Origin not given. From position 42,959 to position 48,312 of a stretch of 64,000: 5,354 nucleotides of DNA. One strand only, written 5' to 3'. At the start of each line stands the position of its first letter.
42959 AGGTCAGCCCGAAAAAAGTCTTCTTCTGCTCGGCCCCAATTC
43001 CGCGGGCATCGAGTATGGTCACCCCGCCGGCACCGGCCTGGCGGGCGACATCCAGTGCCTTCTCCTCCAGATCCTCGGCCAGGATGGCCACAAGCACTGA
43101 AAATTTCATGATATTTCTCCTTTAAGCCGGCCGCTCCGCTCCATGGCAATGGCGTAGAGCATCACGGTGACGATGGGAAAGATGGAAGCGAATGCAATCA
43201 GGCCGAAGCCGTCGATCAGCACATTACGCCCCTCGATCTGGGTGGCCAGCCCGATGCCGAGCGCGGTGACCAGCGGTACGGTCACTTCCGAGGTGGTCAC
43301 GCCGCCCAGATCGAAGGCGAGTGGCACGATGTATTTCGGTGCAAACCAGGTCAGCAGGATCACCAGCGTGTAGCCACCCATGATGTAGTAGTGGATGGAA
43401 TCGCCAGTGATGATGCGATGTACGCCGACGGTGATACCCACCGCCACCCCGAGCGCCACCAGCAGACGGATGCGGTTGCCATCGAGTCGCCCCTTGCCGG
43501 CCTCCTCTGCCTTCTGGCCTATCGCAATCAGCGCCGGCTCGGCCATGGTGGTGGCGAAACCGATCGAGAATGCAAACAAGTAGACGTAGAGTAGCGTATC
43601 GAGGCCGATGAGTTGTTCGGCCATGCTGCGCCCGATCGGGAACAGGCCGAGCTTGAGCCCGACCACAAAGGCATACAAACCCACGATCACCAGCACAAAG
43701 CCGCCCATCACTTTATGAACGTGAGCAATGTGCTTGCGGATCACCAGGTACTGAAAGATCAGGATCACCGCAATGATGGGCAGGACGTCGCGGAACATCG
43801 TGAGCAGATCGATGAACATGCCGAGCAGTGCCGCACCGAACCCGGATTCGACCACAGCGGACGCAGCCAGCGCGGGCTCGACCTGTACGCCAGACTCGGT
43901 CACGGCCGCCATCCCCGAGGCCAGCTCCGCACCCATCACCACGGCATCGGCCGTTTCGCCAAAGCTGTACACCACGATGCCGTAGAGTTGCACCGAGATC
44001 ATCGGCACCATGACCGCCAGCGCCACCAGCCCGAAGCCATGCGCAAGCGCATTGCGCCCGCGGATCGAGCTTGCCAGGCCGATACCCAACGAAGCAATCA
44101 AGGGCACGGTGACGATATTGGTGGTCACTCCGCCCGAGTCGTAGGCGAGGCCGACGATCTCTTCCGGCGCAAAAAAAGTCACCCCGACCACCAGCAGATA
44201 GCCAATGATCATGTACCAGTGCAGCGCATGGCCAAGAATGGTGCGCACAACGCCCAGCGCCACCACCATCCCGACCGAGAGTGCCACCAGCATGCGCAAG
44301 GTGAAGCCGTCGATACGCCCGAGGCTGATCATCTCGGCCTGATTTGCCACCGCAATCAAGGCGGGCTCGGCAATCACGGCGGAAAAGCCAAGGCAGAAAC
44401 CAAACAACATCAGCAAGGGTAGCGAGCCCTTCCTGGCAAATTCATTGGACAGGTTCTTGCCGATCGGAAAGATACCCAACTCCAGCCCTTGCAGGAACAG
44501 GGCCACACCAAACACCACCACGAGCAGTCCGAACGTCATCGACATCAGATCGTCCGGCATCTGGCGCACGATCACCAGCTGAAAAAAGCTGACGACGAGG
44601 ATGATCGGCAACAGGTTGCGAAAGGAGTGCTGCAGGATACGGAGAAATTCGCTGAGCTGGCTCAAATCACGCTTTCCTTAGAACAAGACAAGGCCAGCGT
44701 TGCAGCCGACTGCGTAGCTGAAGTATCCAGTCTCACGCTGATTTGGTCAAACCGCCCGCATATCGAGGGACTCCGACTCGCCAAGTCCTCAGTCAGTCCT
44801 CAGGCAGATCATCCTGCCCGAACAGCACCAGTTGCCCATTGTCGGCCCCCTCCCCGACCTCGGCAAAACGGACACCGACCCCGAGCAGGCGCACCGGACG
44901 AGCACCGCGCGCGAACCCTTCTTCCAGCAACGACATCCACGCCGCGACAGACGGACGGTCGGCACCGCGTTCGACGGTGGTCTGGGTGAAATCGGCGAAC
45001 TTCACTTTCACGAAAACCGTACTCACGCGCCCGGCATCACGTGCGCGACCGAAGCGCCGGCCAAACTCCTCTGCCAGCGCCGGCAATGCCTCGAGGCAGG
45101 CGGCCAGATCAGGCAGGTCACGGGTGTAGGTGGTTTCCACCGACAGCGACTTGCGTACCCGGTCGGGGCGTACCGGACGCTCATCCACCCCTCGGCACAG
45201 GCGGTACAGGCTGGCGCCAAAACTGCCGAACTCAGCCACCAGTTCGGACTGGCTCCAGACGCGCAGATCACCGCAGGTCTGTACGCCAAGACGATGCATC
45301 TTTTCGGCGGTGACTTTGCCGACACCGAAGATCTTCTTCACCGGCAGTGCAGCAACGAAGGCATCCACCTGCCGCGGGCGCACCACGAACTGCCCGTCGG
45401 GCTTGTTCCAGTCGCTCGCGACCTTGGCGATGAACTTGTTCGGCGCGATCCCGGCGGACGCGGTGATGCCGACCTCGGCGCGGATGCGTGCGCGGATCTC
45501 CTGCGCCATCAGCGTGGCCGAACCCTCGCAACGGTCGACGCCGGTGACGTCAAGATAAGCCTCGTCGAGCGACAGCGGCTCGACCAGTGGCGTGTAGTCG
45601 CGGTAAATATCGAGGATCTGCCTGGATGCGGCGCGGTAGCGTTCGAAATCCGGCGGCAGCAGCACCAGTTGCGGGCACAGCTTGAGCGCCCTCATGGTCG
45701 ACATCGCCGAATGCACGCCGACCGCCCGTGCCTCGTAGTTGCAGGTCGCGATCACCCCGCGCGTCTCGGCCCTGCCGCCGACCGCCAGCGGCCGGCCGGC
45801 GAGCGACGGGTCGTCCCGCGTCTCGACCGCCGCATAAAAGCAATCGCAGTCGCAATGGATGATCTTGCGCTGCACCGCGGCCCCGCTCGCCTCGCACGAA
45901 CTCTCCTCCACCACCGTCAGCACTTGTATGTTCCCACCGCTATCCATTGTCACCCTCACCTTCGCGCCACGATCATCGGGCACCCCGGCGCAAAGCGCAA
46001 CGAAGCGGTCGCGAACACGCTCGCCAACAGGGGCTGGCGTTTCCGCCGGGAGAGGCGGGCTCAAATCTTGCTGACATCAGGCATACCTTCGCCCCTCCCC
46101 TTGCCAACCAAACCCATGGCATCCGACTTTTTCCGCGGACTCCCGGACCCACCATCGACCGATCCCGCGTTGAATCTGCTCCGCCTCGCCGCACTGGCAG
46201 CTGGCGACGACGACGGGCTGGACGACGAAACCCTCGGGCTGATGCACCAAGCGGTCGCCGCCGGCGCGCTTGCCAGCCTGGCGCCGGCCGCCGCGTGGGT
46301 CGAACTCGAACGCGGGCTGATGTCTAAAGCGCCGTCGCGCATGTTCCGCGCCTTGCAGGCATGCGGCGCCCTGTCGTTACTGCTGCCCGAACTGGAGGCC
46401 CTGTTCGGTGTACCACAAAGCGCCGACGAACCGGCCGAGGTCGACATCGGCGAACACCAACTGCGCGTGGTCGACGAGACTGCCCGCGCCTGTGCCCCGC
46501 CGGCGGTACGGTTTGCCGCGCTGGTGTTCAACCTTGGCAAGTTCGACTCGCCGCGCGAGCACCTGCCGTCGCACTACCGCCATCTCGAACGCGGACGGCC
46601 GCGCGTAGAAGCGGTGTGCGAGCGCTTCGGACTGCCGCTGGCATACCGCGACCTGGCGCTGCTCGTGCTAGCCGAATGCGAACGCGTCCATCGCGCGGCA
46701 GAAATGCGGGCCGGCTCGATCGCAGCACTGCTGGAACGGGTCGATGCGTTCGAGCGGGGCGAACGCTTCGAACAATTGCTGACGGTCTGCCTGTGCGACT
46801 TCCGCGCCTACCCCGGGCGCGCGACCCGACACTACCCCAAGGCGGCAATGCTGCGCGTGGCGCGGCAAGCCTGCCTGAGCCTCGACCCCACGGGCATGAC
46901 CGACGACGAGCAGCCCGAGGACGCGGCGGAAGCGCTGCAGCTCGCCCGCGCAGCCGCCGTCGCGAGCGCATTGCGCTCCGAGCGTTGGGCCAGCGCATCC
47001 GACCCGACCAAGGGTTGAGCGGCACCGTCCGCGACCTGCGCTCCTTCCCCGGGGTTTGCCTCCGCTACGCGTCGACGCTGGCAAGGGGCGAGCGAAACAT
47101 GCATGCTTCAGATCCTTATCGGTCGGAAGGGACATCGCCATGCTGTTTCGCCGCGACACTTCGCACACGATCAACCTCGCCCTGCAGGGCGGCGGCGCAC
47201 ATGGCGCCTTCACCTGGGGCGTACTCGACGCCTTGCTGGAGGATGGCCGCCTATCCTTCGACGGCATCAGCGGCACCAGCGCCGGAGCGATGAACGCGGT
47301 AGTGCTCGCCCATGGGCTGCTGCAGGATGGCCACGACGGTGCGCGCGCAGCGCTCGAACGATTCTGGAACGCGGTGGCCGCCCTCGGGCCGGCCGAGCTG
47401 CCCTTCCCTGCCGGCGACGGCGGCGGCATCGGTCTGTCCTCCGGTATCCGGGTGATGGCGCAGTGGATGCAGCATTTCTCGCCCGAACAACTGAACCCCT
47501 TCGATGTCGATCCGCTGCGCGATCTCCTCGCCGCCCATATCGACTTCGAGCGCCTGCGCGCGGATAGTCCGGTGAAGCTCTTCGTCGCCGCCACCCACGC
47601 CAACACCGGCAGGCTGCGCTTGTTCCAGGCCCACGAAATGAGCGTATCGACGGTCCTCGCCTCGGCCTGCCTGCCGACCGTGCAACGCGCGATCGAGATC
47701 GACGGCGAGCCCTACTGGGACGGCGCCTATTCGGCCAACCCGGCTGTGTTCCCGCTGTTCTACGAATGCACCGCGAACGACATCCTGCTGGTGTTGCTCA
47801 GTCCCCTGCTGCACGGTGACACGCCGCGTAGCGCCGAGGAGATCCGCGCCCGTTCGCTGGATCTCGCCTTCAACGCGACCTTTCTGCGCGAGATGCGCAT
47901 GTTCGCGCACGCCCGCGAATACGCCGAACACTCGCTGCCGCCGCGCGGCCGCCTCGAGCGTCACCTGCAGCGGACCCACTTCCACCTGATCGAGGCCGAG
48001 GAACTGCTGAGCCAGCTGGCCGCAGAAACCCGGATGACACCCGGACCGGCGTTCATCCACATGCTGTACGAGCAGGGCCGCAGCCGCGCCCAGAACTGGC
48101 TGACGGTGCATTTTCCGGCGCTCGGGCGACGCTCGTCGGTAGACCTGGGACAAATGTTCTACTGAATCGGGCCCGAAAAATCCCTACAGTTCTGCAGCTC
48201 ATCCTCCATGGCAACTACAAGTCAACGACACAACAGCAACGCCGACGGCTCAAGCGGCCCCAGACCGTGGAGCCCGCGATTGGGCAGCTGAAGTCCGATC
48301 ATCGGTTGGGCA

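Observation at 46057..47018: Head-less, HD-dead paralogue of the CCA-adding enzyme behind a sigma54-type promoter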

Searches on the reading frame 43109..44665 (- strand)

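Call 70: search_protein_families(library=pfam, proteins=[window:43109-44665:-], max_evalue=0.0001)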
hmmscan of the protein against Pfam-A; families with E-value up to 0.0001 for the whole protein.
window:43109-44665:- (519 aa): 1 family
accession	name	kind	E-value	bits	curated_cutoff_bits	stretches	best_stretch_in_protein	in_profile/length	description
PF07556.16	DUF1538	-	8.7e-132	437.3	22.6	2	21-231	1-211/211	Protein of unknown function (DUF1538)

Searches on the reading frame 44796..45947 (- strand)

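Call 70: search_protein_families(library=pfam, proteins=[window:44796-45947:-], max_evalue=0.0001)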
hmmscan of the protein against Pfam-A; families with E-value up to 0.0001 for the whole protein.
window:44796-45947:- (384 aa): 5 families
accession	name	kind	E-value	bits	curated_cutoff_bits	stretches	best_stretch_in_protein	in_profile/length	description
PF00817.25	IMS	-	2.2e-52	177.3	23.2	1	32-179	1-148/148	impB/mucB/samB family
PF21999.2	IMS_HHH_1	-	3.1e-13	50.4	27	1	208-255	5-53/53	DNA polymerase-iota, thumb domain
PF11799.13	IMS_C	-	6.1e-12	46.4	20.7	1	265-361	1-98/109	impB/mucB/samB family C-terminal domain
PF21704.3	POLH-Rev1_HhH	-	6.6e-08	33.1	27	1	201-254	1-56/56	DNApol eta/Rev1, HhH motif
PF11798.14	IMS_HHH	-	2.1e-06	28.1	24.4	1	194-222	4-32/32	IMS family HHH motif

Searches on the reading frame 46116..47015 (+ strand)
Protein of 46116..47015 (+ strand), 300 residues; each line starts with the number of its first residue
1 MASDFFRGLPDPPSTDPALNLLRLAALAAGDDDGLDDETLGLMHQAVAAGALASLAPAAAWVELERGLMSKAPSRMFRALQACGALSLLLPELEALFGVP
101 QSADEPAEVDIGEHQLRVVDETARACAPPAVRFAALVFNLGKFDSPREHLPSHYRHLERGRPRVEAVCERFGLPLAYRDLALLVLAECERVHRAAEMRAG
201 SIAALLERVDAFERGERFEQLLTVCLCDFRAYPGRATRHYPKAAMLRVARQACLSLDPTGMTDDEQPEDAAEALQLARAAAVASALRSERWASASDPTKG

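Call 4: search_protein_families(library=pfam, proteins=[window:46116-47015:+], max_evalue=1)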
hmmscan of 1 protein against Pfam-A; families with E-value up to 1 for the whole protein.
window:46116-47015:+ (300 aa): 1 family
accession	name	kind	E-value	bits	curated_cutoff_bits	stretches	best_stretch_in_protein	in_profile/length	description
PF12627.12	PolyA_pol_RNAbd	-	3.3e-05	24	22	1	38-95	7-62/64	Probable RNA and SrmB- binding site of polymerase A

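Call 5: search_protein_families(library=ncbifam, proteins=[window:46116-47015:+], max_evalue=1)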
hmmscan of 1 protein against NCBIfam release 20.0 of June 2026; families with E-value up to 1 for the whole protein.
window:46116-47015:+ (300 aa): 5 families
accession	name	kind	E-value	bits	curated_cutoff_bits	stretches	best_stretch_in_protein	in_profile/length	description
NF008137.0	PRK10885.1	equivalog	1.6e-64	218.2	451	1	15-287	130-405/409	multifunctional CCA addition/repair protein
NF009813.0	PRK13298.1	equivalog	7.4e-19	67.9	606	1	19-230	133-348/417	tRNA CCA-pyrophosphorylase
NF009812.0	PRK13297.1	equivalog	1.2e-15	57.5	624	2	16-107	142-233/364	tRNA CCA-pyrophosphorylase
TIGR02692.1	tRNA_CCA_actino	equivalog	0.00032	19.5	438.8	1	15-147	167-298/466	CCA tRNA nucleotidyltransferase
TIGR01693.1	UTase_glnD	equivalog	0.011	14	519.4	1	13-122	332-440/850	[protein-PII] uridylyltransferase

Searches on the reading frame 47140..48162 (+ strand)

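Call 70: search_protein_families(library=pfam, proteins=[window:47140-48162:+], max_evalue=0.0001)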
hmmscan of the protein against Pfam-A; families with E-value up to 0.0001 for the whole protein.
window:47140-48162:+ (341 aa): 1 family
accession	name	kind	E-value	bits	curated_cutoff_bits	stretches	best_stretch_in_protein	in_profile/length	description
PF01734.28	Patatin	-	3.6e-24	86.5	27.7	1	13-202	1-186/191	Patatin-like phospholipase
